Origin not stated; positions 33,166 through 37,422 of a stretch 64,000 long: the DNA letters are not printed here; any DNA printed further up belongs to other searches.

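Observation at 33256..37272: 1318-aa SIR2-fusion protein (DSR1-like) with about 1000 aa of unassigned C-terminal sequence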

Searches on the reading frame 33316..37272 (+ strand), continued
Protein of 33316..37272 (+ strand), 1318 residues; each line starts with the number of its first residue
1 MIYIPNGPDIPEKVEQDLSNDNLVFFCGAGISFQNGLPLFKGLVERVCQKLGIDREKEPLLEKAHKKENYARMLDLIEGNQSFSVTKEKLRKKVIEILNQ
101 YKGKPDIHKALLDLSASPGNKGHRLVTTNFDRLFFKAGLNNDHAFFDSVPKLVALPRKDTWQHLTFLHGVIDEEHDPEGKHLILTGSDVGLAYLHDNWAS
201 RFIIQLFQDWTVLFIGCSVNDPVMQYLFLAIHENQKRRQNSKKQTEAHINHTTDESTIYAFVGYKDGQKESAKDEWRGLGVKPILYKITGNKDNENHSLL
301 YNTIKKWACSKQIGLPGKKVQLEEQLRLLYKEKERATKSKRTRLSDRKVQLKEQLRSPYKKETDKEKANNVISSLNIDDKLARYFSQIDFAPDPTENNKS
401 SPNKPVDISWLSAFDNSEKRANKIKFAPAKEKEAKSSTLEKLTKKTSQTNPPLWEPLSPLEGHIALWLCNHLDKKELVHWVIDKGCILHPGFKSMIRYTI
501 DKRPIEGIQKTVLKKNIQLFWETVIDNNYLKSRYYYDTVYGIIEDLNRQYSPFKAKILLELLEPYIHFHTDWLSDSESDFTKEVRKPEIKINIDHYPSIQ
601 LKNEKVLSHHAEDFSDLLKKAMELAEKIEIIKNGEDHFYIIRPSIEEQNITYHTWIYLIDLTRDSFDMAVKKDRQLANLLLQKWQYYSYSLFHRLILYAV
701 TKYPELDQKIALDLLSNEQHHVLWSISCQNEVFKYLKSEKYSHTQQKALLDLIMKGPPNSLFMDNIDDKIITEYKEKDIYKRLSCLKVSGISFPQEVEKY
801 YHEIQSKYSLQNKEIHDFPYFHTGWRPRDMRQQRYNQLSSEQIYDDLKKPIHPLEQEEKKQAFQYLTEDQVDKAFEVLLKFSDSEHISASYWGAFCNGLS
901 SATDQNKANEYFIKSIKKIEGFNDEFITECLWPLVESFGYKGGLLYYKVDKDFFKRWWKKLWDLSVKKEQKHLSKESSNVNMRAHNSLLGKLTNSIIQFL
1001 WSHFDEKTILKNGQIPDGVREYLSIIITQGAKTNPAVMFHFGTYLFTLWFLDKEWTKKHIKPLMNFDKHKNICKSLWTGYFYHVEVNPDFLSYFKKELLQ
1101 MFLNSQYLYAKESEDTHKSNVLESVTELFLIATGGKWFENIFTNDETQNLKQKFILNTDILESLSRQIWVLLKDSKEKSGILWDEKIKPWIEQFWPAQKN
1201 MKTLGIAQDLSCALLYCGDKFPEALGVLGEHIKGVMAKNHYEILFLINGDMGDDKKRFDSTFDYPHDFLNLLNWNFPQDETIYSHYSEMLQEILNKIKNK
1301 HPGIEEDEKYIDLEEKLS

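Call 32: find_encoding_contigs(protein=P0003, flank=10000, max_places=2)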
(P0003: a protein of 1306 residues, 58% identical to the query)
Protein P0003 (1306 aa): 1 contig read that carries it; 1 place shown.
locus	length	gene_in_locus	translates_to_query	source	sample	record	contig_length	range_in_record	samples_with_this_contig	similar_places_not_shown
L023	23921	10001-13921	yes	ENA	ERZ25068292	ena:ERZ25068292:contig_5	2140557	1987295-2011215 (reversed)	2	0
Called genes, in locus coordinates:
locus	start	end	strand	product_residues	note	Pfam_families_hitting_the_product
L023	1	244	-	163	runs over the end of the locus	PF27746:Small_heat_shock_put (faint), PF00011:HSP20, PF17886:ArsA_HSP20 (weak)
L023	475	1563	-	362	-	PF21189:PHA02142, PF09414:RNA_ligase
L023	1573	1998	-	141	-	-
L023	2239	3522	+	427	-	PF00501:AMP-binding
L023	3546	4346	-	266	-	-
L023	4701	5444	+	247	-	PF01738:DLH, PF12146:Hydrolase_4 (faint), PF00326:Peptidase_S9 (faint), PF02230:Abhydrolase_2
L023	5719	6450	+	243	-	-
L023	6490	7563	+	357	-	PF00348:polyprenyl_synt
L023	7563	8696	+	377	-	PF07228:SpoIIE (faint)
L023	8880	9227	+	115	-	-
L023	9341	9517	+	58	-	-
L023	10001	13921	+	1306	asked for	PF13289:SIR2_2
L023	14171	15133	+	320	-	PF02481:DNA_processg_A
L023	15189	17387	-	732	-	PF13491:FtsK_4TM, PF17854:FtsK_alpha, PF01580:FtsK_SpoIIIE, PF09397:FtsK_gamma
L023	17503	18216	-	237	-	PF01996:F420_ligase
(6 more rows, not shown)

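Call 33: find_encoding_contigs(protein=P0004, flank=10000, max_places=2)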
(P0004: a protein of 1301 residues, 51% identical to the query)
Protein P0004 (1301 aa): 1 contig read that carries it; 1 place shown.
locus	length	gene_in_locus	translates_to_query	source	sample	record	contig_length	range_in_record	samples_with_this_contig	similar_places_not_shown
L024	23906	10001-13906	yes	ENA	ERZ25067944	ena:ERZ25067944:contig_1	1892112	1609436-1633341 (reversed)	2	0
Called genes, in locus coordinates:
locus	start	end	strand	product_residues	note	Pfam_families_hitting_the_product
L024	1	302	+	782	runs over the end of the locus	-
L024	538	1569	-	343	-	PF04754:Transposase_31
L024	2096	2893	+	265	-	PF04326:SLFN_AlbA_2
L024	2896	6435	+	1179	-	-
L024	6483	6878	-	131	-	-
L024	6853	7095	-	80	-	-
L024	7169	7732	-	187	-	PF07963:N_methyl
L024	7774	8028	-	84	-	-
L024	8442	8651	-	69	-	-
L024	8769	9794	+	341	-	-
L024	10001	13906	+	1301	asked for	PF13289:SIR2_2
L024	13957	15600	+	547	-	PF01225:Mur_ligase, PF08245:Mur_ligase_M, PF02875:Mur_ligase_C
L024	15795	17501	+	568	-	PF01225:Mur_ligase, PF08245:Mur_ligase_M, PF02875:Mur_ligase_C (weak)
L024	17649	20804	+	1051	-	PF13606:Ank_3 (faint), PF12796:Ank_2 (weak), PF00023:Ank (faint), PF12796:Ank_2, PF13637:Ank_4 (faint), PF12796:Ank_2, PF13857:Ank_5 (weak), PF12796:Ank_2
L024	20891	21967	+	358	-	PF00953:Glycos_transf_4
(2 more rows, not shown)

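Call 57: find_encoding_contigs(protein=P0006, flank=10000, max_places=1)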
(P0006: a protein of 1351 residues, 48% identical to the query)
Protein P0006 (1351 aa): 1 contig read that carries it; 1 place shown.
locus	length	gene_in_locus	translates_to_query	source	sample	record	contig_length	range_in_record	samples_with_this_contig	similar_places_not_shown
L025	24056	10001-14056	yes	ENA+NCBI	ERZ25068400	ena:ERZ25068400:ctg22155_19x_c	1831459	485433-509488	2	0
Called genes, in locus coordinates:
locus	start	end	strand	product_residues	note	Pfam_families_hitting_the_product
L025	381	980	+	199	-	PF02245:Pur_DNA_glyco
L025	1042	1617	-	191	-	PF00210:Ferritin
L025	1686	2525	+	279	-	PF00535:Glycos_transf_2, PF10111:Glyco_tranf_2_2, PF13641:Glyco_tranf_2_3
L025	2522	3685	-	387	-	-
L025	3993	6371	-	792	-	PF16113:ECH_2, PF00378:ECH_1, PF02737:3HCDH_N, PF00725:3HCDH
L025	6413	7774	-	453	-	PF00108:Thiolase_N, PF02803:Thiolase_C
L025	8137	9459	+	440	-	PF13173:AAA_14, PF13635:DUF4143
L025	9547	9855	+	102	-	-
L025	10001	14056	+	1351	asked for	PF13289:SIR2_2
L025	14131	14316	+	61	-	-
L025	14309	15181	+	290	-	PF18864:AbiTii (weak)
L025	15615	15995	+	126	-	-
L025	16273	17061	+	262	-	-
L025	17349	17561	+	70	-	PF01165:Ribosomal_S21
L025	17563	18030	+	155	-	PF09424:YqeY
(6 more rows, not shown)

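Call 58: find_encoding_contigs(protein=P0024, flank=10000, max_places=1)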
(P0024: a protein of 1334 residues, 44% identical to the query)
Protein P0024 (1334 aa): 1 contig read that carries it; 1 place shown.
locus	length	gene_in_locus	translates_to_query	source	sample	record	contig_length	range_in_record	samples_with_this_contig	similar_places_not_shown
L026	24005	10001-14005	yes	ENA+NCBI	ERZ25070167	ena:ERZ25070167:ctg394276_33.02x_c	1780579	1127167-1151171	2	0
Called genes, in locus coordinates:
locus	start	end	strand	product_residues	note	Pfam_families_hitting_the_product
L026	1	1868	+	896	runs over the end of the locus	PF00912:Transgly, PF00905:Transpeptidase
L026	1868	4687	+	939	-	PF00005:ABC_tran (faint), PF02463:SMC_N (faint), PF13191:AAA_16 (faint), PF20703:nSTAND1 (faint), PF17760:UvrA_inter, PF17755:UvrA_DNA-bind, PF13304:AAA_21 (weak)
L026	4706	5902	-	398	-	PF00266:Aminotran_5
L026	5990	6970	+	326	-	PF06144:DNA_pol3_delta, PF21694:DNA_pol3_delta_C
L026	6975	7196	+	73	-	-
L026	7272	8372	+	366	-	PF13365:Trypsin_2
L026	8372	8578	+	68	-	-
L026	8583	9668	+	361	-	PF13365:Trypsin_2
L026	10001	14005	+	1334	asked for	PF13289:SIR2_2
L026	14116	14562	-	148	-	PF11645:PDDEXK_5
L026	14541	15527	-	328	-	PF00145:DNA_methylase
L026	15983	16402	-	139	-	-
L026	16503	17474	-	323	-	PF00145:DNA_methylase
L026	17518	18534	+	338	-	PF13384:HTH_23, PF13518:HTH_28 (weak), PF13551:HTH_29, PF13592:HTH_33, PF13358:DDE_3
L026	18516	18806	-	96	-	PF00145:DNA_methylase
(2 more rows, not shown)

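Call 59: find_encoding_contigs(protein=P0029, flank=10000, max_places=1)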
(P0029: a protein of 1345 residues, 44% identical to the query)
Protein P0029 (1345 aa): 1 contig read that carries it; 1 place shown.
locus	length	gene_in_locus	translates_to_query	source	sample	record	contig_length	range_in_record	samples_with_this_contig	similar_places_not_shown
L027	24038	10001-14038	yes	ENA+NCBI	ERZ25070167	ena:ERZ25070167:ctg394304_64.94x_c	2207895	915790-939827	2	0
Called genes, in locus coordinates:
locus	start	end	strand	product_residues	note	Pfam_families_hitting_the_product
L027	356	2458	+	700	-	PF13588:HSDR_N_2, PF02384:N6_Mtase, PF07669:Eco57I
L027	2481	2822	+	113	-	-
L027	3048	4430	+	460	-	PF01420:Methylase_S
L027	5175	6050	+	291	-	-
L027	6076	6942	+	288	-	PF10987:DUF2806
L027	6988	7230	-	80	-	PF12441:CopG_antitoxin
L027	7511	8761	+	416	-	PF02086:MethyltransfD12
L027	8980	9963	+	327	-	PF03602:Cons_hypoth95 (faint), PF01555:N6_N4_Mtase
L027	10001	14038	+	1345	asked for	PF13289:SIR2_2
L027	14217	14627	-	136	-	-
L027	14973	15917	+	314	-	PF14088:DUF4268 (weak)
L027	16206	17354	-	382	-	PF01656:CbiA, PF10609:ParA (faint), PF13614:AAA_31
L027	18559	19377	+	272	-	PF05023:Phytochelatin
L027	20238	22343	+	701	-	PF00009:GTP_EFTU, PF03144:GTP_EFTU_D2, PF22042:EF-G_D2, PF14492:EFG_III, PF16658:RF3_C (weak), PF03764:EFG_IV, PF00679:EFG_C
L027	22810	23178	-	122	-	PF02201:SWIB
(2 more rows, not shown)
